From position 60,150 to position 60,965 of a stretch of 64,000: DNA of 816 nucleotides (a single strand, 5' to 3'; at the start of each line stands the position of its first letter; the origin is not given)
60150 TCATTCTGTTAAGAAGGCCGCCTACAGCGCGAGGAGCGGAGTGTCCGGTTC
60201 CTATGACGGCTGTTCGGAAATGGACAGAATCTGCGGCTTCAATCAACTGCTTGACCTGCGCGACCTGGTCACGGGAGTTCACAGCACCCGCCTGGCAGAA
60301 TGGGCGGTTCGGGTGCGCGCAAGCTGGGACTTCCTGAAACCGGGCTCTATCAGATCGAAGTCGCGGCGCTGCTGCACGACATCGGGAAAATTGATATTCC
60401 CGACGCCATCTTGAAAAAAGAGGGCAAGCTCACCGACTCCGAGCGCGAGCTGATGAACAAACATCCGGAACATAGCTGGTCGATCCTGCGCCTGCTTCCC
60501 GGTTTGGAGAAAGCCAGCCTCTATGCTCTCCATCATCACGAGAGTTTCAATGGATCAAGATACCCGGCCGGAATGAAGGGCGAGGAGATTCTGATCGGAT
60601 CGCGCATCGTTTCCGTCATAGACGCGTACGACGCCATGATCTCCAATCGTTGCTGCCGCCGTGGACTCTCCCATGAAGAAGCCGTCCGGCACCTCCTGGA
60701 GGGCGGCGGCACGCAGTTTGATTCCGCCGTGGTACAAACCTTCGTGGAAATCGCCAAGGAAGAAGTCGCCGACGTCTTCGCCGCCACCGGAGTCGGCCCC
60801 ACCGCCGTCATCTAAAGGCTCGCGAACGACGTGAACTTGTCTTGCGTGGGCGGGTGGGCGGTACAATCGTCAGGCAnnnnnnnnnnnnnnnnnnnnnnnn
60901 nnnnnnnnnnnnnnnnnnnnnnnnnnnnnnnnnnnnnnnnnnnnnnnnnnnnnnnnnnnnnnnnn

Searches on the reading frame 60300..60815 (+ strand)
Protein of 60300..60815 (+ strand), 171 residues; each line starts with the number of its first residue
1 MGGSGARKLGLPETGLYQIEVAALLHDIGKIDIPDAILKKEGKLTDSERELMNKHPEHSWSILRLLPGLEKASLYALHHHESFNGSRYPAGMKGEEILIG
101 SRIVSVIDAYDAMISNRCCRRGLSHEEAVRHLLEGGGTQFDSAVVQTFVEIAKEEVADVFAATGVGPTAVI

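Call 5: search_protein_families(library=ncbifam, proteins=[window:60300-60815:+])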
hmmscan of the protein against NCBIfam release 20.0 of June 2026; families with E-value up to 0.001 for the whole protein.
window:60300-60815:+ (171 aa): 1 family
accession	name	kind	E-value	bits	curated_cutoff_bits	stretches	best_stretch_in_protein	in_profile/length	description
NF053512.1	nitric_RR_NosR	exception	2.9e-33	115.5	400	1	6-158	207-360/422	response regulator c-di-GMP phosphodiesterase, NosR family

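Call 6: search_protein_families(library=pfam, proteins=[window:60300-60815:+])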
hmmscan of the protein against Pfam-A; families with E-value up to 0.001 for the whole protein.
window:60300-60815:+ (171 aa): 2 families
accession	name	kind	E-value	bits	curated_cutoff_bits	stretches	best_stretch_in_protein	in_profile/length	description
PF13487.12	HD_5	-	2.9e-33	115.4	27.2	1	6-144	29-170/170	HD domain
PF01966.28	HD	-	2.1e-16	60.7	22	1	18-113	26-116/116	HD domain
